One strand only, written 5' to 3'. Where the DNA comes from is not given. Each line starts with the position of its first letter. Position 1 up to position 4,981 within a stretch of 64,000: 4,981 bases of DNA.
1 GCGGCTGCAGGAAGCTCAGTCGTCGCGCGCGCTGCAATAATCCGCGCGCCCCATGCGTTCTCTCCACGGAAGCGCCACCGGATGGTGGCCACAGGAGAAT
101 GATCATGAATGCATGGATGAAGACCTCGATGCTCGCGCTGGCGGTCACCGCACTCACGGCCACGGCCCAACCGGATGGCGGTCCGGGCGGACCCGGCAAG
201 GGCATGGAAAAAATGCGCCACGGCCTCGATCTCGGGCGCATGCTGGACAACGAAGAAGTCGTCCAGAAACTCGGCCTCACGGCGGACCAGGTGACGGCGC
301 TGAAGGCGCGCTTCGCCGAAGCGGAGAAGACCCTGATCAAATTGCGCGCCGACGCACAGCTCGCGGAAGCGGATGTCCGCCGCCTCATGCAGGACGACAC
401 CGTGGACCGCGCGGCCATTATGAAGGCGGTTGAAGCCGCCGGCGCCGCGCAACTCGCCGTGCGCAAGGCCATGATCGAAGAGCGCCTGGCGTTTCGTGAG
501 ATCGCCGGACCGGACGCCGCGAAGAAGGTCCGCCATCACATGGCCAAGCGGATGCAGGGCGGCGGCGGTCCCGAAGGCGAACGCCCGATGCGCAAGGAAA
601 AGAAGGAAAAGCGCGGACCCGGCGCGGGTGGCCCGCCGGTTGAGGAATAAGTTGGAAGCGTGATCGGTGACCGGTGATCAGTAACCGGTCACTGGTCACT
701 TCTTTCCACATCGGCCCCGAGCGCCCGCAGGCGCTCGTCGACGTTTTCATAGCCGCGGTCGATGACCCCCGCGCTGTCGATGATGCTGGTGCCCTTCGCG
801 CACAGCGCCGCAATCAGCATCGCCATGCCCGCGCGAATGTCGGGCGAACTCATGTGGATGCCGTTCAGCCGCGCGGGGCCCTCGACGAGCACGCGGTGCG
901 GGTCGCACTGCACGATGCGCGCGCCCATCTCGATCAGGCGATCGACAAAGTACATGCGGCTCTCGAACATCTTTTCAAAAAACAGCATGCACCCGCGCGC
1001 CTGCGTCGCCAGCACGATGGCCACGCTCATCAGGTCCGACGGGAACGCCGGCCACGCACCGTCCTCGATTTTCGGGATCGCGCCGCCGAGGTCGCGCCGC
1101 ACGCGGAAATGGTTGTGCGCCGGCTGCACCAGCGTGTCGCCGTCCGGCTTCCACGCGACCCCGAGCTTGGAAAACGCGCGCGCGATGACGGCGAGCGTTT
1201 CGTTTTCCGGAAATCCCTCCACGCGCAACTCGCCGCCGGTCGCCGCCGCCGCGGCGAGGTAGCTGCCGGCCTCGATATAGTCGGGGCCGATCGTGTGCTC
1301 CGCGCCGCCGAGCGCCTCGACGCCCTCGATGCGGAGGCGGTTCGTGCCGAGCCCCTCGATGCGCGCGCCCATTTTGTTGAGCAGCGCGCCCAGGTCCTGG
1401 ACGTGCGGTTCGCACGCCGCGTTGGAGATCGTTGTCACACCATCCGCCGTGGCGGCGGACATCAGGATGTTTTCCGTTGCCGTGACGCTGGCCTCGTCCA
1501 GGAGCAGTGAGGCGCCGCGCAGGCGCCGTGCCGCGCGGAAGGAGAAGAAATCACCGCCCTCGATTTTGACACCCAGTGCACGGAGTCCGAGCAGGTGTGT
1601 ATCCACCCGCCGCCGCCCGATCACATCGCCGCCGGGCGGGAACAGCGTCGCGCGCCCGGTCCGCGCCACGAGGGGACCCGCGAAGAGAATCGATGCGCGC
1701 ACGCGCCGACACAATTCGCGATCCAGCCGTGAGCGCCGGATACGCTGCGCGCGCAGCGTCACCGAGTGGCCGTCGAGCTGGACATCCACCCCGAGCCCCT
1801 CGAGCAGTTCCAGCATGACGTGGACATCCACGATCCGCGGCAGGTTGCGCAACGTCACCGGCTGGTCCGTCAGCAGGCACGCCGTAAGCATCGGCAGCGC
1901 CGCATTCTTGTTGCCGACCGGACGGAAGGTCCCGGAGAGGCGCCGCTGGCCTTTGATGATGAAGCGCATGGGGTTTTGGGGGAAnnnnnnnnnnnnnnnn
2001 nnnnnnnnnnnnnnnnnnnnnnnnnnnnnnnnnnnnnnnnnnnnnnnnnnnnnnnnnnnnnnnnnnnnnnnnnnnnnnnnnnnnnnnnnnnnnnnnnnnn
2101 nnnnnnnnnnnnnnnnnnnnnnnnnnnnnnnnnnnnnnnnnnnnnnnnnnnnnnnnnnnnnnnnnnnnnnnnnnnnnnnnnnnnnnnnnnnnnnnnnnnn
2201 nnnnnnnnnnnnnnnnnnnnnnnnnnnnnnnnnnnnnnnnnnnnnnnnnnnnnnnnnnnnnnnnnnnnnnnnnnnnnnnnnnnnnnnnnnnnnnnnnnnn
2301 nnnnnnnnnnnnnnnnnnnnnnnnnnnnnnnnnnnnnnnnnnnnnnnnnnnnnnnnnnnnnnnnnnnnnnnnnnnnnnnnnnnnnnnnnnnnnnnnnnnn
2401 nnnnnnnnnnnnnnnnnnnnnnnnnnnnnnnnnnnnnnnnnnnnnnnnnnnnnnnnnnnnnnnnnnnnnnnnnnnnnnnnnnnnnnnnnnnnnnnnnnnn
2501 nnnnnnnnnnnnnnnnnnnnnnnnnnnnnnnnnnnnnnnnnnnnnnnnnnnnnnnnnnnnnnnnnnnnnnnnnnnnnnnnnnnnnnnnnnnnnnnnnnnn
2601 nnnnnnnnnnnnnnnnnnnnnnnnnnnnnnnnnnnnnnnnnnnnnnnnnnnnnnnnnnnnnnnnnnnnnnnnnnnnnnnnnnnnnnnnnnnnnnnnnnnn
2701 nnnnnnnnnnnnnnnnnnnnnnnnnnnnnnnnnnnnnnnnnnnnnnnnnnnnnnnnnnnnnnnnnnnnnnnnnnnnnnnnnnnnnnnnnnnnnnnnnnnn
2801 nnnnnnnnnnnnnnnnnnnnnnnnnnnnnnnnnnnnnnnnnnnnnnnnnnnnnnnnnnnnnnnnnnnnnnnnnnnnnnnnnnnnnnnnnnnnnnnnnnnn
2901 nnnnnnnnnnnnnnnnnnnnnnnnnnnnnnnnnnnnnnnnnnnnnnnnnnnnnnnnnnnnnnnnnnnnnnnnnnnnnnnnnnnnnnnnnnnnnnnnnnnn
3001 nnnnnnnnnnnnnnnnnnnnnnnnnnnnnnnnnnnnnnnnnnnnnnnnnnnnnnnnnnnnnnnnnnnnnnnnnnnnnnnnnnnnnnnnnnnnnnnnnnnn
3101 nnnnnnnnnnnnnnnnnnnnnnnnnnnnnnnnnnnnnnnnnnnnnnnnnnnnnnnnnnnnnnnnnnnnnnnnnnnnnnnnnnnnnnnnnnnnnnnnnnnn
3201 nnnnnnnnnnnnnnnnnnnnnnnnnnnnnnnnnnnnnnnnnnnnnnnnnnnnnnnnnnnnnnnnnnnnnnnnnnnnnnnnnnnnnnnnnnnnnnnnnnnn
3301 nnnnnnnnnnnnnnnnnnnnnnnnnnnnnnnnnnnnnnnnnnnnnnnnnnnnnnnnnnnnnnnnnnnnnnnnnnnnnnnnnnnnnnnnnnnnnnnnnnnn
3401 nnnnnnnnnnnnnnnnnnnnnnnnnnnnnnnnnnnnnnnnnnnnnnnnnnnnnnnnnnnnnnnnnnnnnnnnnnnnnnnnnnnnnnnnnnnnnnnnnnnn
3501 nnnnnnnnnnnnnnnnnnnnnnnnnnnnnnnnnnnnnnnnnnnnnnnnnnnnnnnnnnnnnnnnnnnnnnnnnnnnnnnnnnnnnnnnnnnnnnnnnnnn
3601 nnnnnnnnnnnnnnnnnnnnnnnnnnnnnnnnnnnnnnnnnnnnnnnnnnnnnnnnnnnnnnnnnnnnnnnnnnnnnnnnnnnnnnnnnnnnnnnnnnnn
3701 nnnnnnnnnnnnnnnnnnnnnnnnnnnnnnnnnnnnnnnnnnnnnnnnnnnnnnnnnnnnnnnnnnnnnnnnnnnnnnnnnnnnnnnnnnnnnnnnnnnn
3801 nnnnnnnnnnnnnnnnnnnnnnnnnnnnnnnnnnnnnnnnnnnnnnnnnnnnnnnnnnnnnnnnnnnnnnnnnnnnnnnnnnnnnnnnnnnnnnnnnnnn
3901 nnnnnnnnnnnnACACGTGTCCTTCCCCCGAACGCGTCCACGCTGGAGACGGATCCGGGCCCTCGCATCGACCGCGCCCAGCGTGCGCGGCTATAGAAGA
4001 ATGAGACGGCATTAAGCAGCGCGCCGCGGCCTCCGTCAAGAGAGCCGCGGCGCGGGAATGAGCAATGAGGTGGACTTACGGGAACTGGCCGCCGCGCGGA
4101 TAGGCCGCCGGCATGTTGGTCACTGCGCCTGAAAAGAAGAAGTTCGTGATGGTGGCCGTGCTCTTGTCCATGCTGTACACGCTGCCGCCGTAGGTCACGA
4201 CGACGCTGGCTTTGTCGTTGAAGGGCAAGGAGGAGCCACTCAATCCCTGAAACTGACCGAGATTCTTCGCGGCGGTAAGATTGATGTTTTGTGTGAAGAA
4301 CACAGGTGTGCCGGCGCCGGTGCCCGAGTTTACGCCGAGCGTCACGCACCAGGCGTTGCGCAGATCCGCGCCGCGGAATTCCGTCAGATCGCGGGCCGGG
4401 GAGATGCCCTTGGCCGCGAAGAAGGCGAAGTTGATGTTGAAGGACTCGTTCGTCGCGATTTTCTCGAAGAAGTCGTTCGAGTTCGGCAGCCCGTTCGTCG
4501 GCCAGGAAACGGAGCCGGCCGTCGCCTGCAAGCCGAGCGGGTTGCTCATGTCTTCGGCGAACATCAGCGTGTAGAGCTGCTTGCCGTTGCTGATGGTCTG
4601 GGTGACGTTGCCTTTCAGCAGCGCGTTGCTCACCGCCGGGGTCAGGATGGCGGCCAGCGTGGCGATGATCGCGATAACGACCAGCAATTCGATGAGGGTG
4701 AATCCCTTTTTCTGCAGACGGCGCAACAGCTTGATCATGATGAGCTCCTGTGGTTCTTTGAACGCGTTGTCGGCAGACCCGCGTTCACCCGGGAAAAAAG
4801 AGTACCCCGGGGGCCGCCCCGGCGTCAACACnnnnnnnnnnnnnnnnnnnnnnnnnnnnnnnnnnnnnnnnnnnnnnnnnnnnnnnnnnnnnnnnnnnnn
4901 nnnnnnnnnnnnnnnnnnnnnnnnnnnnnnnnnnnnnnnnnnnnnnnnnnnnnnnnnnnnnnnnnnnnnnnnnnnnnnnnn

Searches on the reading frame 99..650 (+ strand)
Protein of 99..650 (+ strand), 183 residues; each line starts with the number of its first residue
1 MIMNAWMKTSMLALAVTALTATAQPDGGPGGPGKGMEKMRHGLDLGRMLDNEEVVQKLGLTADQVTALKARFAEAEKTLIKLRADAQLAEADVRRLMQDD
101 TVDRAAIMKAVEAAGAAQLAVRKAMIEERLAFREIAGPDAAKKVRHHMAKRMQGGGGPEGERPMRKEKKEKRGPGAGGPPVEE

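Call 32: search_protein_families(library=pfam, proteins=[window:99-650:+], max_evalue=0.001)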
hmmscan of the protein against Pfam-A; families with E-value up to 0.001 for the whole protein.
window:99-650:+ (183 aa): 1 family
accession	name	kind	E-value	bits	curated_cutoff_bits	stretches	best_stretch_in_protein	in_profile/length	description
PF13801.11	Metal_resist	-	2.3e-10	41.2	29.2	1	14-140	5-122/125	Heavy-metal resistance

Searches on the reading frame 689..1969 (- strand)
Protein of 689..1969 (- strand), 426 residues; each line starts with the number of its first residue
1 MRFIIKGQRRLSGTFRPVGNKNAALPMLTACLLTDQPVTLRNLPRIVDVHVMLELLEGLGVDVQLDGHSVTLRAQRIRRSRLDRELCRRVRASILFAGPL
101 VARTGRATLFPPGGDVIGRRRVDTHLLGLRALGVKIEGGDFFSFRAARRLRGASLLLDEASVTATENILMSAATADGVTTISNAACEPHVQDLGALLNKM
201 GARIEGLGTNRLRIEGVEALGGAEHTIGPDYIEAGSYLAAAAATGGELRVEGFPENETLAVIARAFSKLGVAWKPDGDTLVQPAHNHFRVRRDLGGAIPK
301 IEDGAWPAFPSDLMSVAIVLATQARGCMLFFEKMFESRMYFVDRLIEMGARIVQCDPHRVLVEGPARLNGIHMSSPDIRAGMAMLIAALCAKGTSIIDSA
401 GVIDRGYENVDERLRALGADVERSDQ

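Call 31: search_protein_families(library=pfam, proteins=[window:689-1969:-], max_evalue=0.001)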
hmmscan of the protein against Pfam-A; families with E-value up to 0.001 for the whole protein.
window:689-1969:- (426 aa): 1 family
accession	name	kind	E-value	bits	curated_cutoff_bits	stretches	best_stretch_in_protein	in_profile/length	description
PF00275.25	EPSP_synthase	-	7.1e-70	236.2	22.8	1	6-413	2-416/417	EPSP synthase (3-phosphoshikimate 1-carboxyvinyltransferase)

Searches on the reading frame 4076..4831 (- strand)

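Call 31: search_protein_families(library=pfam, proteins=[window:4076-4831:-], max_evalue=0.001)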
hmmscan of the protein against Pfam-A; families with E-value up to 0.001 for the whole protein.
window:4076-4831:- (251 aa): 1 family
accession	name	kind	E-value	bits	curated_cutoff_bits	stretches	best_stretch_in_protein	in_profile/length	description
PF07963.17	N_methyl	-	1.7e-08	34.2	21.2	1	40-63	3-26/27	Prokaryotic N-terminal methylation motif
